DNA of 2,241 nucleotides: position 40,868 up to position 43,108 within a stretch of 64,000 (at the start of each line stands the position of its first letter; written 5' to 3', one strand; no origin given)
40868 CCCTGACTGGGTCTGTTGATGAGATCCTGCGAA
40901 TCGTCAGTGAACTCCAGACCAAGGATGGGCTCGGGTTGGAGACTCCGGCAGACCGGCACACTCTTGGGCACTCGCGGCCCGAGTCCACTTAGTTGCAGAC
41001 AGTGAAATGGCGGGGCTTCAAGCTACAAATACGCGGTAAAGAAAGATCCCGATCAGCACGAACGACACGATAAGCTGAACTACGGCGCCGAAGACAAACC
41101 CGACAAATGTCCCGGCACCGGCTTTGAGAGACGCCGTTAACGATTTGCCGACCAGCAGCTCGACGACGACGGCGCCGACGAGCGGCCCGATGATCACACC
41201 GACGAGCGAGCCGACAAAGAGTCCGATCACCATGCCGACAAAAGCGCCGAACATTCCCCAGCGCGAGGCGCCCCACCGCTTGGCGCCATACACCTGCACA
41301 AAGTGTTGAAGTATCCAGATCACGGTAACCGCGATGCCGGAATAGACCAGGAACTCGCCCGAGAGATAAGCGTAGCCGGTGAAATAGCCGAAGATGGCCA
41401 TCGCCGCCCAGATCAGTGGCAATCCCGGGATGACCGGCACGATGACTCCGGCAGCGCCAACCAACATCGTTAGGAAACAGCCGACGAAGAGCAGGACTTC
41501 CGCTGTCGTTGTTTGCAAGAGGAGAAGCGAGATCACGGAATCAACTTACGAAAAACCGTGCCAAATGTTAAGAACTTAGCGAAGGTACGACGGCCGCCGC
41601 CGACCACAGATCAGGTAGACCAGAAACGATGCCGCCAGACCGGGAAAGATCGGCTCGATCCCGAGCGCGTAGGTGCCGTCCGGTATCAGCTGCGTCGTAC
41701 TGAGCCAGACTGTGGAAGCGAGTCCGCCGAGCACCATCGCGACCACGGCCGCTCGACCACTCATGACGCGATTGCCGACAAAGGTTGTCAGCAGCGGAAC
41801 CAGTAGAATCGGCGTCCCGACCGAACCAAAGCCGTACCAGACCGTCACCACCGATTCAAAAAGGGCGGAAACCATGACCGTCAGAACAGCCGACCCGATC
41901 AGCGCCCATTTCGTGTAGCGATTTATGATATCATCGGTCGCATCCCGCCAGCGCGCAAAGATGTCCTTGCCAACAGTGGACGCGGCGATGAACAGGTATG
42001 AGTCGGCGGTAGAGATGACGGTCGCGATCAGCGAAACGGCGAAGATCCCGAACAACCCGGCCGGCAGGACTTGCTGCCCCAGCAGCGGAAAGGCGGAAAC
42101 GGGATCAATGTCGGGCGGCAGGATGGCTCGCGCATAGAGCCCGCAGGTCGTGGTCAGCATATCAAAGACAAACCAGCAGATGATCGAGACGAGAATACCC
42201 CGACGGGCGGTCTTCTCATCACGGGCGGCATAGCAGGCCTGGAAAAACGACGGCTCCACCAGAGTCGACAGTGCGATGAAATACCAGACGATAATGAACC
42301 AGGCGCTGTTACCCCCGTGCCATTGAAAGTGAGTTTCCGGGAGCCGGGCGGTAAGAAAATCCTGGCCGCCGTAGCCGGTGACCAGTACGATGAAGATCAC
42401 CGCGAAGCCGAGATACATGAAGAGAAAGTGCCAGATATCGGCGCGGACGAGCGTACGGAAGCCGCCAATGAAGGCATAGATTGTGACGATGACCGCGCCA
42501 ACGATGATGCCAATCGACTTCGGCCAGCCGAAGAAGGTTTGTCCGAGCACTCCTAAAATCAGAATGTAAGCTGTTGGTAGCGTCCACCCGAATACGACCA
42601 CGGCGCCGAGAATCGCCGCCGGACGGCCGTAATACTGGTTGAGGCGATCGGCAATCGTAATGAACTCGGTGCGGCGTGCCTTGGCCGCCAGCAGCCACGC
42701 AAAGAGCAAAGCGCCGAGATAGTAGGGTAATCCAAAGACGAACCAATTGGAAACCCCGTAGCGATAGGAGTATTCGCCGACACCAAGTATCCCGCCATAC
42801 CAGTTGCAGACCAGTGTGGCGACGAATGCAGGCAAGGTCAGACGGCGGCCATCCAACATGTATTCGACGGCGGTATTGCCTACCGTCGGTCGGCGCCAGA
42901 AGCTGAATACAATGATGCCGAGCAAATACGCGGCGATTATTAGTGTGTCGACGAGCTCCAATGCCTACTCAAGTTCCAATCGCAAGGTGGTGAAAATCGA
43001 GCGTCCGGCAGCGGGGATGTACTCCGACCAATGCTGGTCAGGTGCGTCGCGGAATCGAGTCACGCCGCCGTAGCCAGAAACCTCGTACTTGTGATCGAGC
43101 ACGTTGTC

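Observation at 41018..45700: TPP riboswitch controlling a three-gene outer-to-inner membrane uptake operon (TonB receptor - SSS/ThiV-like permease - DUF456-like membrane protein)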

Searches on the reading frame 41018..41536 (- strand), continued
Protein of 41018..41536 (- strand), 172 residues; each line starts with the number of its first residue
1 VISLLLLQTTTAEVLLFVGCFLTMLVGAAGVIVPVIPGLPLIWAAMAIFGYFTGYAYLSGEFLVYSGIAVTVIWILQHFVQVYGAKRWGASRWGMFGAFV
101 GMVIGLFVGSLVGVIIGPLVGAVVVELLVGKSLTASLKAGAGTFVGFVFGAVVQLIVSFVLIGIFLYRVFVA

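Call 57: find_encoding_contigs(protein=P0144, flank=6000, max_places=2)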
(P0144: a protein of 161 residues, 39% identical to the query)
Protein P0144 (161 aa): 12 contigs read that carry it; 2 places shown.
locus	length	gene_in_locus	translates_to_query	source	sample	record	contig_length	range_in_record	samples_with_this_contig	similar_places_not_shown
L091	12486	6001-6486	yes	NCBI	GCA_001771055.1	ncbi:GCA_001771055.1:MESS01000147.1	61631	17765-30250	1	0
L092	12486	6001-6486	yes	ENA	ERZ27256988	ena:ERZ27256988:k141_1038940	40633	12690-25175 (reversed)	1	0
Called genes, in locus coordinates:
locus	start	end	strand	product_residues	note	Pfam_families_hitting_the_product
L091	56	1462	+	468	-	PF13365:Trypsin_2, PF00595:PDZ (weak), PF13180:PDZ_2, PF00595:PDZ (weak), PF13180:PDZ_2 (weak), PF17820:PDZ_6 (weak)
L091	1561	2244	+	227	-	PF00293:NUDIX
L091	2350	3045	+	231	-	PF17746:SfsA_N, PF03749:SfsA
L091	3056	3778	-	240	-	PF18912:DZR_2 (faint), PF00156:Pribosyltran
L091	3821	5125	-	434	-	-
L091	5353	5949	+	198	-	PF00588:SpoU_methylase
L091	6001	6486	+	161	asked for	PF04306:DUF456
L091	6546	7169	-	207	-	PF06971:Put_DNA-bind_N, PF01408:GFO_IDH_MocA, PF02629:CoA_binding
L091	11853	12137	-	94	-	PF05258:DciA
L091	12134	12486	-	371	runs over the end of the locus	PF02463:SMC_N, PF13175:AAA_15, PF13476:AAA_23, PF13304:AAA_21 (faint)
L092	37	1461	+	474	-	PF13365:Trypsin_2, PF00595:PDZ (weak), PF13180:PDZ_2, PF00595:PDZ (weak), PF13180:PDZ_2 (weak), PF17820:PDZ_6 (weak)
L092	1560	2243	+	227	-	PF00293:NUDIX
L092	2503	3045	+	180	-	PF03749:SfsA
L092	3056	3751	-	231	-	PF18912:DZR_2 (faint), PF00156:Pribosyltran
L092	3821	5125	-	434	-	-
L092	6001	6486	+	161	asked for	PF04306:DUF456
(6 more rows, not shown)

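Call 66: find_encoding_contigs(protein=P0180, flank=4000, max_places=3)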
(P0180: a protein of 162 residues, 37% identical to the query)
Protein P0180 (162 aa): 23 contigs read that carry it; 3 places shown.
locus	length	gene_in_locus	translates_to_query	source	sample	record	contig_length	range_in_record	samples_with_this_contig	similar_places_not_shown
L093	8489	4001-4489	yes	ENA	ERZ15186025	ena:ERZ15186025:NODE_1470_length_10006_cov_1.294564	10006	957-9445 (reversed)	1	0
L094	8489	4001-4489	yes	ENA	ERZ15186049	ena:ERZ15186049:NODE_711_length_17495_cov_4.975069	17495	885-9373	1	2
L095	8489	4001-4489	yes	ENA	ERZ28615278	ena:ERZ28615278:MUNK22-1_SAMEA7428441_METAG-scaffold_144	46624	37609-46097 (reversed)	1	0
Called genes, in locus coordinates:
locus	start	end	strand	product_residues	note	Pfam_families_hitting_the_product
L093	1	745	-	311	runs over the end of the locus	PF00165:HTH_AraC, PF12833:HTH_18, PF00165:HTH_AraC (weak), PF06445:GyrI-like, PF14526:Cass2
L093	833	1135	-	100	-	PF06945:DUF1289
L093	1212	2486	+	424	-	-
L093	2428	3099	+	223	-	PF00679:EFG_C, PF21018:BipA_C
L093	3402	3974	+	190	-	-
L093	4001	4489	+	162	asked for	PF04306:DUF456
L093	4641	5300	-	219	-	PF01292:Ni_hydr_CYTB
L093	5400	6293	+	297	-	PF01256:Carb_kinase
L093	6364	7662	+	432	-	-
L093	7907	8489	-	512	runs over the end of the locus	?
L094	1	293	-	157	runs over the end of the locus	PF06445:GyrI-like, PF14526:Cass2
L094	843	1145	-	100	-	PF06945:DUF1289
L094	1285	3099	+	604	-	PF00009:GTP_EFTU, PF01926:MMR_HSR1 (weak), PF22042:EF-G_D2 (weak), PF03144:GTP_EFTU_D2, PF00679:EFG_C, PF21018:BipA_C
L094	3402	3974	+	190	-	-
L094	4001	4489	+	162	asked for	PF04306:DUF456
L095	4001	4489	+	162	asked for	PF04306:DUF456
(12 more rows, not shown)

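Call 67: find_encoding_contigs(protein=P0156, flank=4000, max_places=2)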
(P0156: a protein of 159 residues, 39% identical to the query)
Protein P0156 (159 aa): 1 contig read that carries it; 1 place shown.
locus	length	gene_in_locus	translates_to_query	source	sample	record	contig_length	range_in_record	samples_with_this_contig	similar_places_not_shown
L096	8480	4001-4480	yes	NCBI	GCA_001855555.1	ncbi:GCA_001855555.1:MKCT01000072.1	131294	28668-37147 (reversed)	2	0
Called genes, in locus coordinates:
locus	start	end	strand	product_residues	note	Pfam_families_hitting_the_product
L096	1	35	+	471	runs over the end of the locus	PF22694:CtpB_N-like, PF00595:PDZ, PF13180:PDZ_2, PF17820:PDZ_6, PF03572:Peptidase_S41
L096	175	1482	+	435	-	PF00696:AA_kinase, PF00583:Acetyltransf_1, PF13508:Acetyltransf_7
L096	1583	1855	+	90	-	PF04362:Iron_traffic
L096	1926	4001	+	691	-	PF13089:PP_kinase_N, PF02503:PP_kinase, PF17941:PP_kinase_C_1, PF13091:PLDc_2 (faint), PF13090:PP_kinase_C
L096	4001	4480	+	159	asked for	PF04306:DUF456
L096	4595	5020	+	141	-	PF04940:BLUF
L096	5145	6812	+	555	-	PF00005:ABC_tran, PF02463:SMC_N (faint), PF13304:AAA_21 (faint), PF12848:ABC_tran_Xtn, PF00005:ABC_tran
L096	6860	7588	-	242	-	PF00497:SBP_bac_3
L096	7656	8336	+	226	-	PF01476:LysM, PF01551:Peptidase_M23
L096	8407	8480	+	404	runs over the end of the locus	PF07759:DUF1615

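Call 70: search_solved_structures(query=window:41018-41533:-, max_evalue=1)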
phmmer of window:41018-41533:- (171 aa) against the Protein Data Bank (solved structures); distinct sequences matched with E-value up to 1: 4.
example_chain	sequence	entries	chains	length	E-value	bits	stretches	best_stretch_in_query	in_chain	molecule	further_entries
7xdi_A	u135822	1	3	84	0.02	18.2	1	96-157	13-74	VP1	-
3hzq_A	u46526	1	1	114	0.52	13.7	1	93-169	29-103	Large-conductance mechanosensitive channel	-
8rag_A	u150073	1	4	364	0.71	13.2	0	8-59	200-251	ribonucleoside-diphosphate reductase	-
8rah_A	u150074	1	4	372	0.73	13.2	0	8-59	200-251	ribonucleoside-diphosphate reductase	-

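Call 78: predict_structure(alignment_id=A4)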
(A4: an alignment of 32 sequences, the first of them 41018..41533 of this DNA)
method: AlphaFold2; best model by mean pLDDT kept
length: 171 residues; sequences in the alignment: 32
mean_pLDDT: 91.6   pTM: 0.81
mean pLDDT of the five models: 91.6, 91.2, 90.0, 89.9, 89.0
residues with pLDDT >= 90: 131; 70-90: 34; 50-70: 6; < 50: 0
segments of 3 or more residues with pLDDT < 50: none
pLDDT, mean of each block of 10 residues (from residue 1): 66 96 96 91 98 95 97 90 88 92 89 92 96 94 90 96 95 74
secondary structure, 60 per line:
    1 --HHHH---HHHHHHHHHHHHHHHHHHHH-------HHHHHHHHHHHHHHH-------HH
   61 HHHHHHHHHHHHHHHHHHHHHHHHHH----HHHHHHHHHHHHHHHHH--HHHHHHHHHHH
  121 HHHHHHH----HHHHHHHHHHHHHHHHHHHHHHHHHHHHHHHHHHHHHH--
elements in order: H3-6 H10-29 H37-51 H59-86 H91-107 H110-127 H132-169

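Call 80: fold_search(model_id=the predicted structure, library=pdb)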
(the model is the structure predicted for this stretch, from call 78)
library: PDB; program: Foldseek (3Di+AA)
matches with E <= 10: 22; with E <= 0.001: 0
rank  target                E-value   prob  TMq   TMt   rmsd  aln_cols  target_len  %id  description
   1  6r1j_D                2.6e+00  0.08  0.19  0.14  23.5       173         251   14  Structure of the soluble AhlC triple head mutant of the tripartite alpha-pore forming toxin, AHL, from Aeromonas hydro (released 2019-07-10)
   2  7ql5_A                3.8e+00  0.16  0.39  0.21  11.7       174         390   12  Torpedo muscle-type nicotinic acetylcholine receptor - nicotine-bound conformation (released 2022-02-09)
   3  9kxu_A                4.4e+00  0.03  0.16  0.06  18.6       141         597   16  Structure of human B0AT1-ACE2 complex with compound 2 (released 2025-12-10)
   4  6h2e_P                6.2e+00  0.06  0.25  0.19  23.9       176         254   14  Structure of the soluble AhlC of the tripartite alpha-pore forming toxin, AHL, from Aeromonas hydrophila. (released 2019-07-10)
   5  5sv1_C                6.8e+00  0.06  0.20  0.16  17.6       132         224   14  Structure of the ExbB/ExbD complex from E. coli at pH 4.5 (released 2016-09-28)
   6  8ipr_C                6.8e+00  0.02  0.15  0.08  22.9       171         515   14  Cryo-EM structure of heme transporter CydDC from Mycobacterium smegmatis in the outward facing ATP bound state (released 2023-06-14)
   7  7a0g_DDD              8.3e+00  0.03  0.21  0.12  24.1       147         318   16  Structure of the SmhB pore of the tripartite alpha-pore forming toxin, Smh, from Serratia marcescens. (released 2021-03-31)
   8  8q5y_E                8.7e+00  0.08  0.33  0.07  18.9       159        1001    9  cryoEM structure of SARS-CoV2 Spike trimer in complex with Fab23 (released 2024-07-17)
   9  8r5s_E                8.7e+00  0.07  0.29  0.23  11.9       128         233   17  t113 - De-novo designed soluble homotetramer (released 2024-11-27)
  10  7n9e_A                8.7e+00  0.07  0.28  0.06  12.6       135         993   10  Potent neutralizing nanobodies resist convergent circulating variants of SARS-CoV-2 by targeting novel and conserved e (released 2021-08-04)
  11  6h2d_P                8.7e+00  0.03  0.21  0.17  21.9       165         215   16  Structure of the soluble AhlC of the tripartite alpha-pore forming toxin, AHL, from Aeromonas hydrophila. (released 2019-07-10)
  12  6f2w_A                8.7e+00  0.01  0.15  0.07  16.7       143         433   15  Bacterial asc transporter crystal structure in open to in conformation (released 2019-04-24)
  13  5zgh_L                9.1e+00  0.08  0.19  0.26   7.7        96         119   14  Cryo-EM structure of the red algal PSI-LHCR (released 2018-04-11)
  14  8r5s_A                9.1e+00  0.07  0.29  0.23  11.7       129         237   16  t113 - De-novo designed soluble homotetramer (released 2024-11-27)
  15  7q6e_A                9.6e+00  0.07  0.33  0.07  19.0       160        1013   11  Beta049 fab in complex with SARS-CoV2 beta-Spike glycoprotein, The Beta mAb response underscores the antigenic distanc (released 2021-12-15)
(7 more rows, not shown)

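Call 85: find_related_loci(query=A5, collection=metagenome_contigs, flank=5000)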
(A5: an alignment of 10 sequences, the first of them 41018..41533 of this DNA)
Query A5 (171 aa) in metagenome_contigs; peptide patterns used: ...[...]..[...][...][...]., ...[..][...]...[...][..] (x = any residue, [..] = any of these).
600 stretches matched a pattern (row limit reached: there are more); 406 encode a relative of the query (tblastn E <= 1e-3); the best 80 are kept; 80 distinct loci.
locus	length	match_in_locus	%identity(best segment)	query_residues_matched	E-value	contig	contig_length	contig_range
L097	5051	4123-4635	89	1-171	2e-92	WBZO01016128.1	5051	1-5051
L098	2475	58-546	62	9-171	8e-54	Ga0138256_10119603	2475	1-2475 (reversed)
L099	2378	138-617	50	9-169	1e-46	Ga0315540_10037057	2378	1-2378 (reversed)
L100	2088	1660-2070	45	32-168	3e-33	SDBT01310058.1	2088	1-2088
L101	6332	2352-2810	42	1-155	2e-30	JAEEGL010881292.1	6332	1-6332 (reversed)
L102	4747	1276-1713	43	9-156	5e-30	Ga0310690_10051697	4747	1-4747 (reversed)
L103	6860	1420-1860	44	7-155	3e-29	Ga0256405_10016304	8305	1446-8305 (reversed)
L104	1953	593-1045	41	5-157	6e-29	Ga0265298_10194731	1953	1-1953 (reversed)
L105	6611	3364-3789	46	12-155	5e-29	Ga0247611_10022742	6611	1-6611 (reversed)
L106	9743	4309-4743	41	9-155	2e-28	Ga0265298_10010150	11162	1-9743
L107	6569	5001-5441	41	23-169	9e-29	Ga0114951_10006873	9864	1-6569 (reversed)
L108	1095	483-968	37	7-168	2e-29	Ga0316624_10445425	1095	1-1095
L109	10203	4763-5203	42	7-155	9e-29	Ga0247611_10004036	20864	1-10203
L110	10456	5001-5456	41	4-157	3e-28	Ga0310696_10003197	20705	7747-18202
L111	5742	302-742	41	7-155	3e-28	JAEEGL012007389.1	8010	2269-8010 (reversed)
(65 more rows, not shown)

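Call 89: list_cluster_members(proteins=[P0121, window:42968-45472:-, window:41579-42961:-])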
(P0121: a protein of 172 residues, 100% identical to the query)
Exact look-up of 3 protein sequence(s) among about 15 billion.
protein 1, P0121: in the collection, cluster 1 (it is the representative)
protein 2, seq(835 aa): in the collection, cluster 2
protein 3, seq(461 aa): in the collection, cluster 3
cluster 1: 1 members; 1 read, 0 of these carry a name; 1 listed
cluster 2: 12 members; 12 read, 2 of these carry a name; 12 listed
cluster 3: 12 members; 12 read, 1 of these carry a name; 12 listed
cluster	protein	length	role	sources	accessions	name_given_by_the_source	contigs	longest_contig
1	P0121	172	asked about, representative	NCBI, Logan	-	-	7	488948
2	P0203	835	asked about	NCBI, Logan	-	-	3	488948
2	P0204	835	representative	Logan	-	-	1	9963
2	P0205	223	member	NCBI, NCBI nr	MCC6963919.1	MAG: TonB-dependent receptor plug domain-containing protein, partial [candidate division ... | TonB-dependent receptor plug domain-containing protein [candidate division Zixibacteria ...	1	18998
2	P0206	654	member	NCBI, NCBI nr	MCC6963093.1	MAG: TonB-dependent receptor, partial [candidate division Zixibacteria bacterium] | TonB-dependent receptor [candidate division Zixibacteria bacterium]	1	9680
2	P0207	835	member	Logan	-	-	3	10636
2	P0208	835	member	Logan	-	-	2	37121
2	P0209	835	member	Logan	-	-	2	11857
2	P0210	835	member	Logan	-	-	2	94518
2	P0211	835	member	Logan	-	-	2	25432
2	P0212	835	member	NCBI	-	-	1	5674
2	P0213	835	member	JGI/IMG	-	-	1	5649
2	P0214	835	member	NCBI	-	-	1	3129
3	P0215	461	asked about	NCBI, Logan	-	-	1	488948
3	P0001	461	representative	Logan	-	-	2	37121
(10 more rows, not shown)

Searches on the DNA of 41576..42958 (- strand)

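Call 59: search_rna_families(sources=[L018, L050, L055, L061, L075], threshold=gathering)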
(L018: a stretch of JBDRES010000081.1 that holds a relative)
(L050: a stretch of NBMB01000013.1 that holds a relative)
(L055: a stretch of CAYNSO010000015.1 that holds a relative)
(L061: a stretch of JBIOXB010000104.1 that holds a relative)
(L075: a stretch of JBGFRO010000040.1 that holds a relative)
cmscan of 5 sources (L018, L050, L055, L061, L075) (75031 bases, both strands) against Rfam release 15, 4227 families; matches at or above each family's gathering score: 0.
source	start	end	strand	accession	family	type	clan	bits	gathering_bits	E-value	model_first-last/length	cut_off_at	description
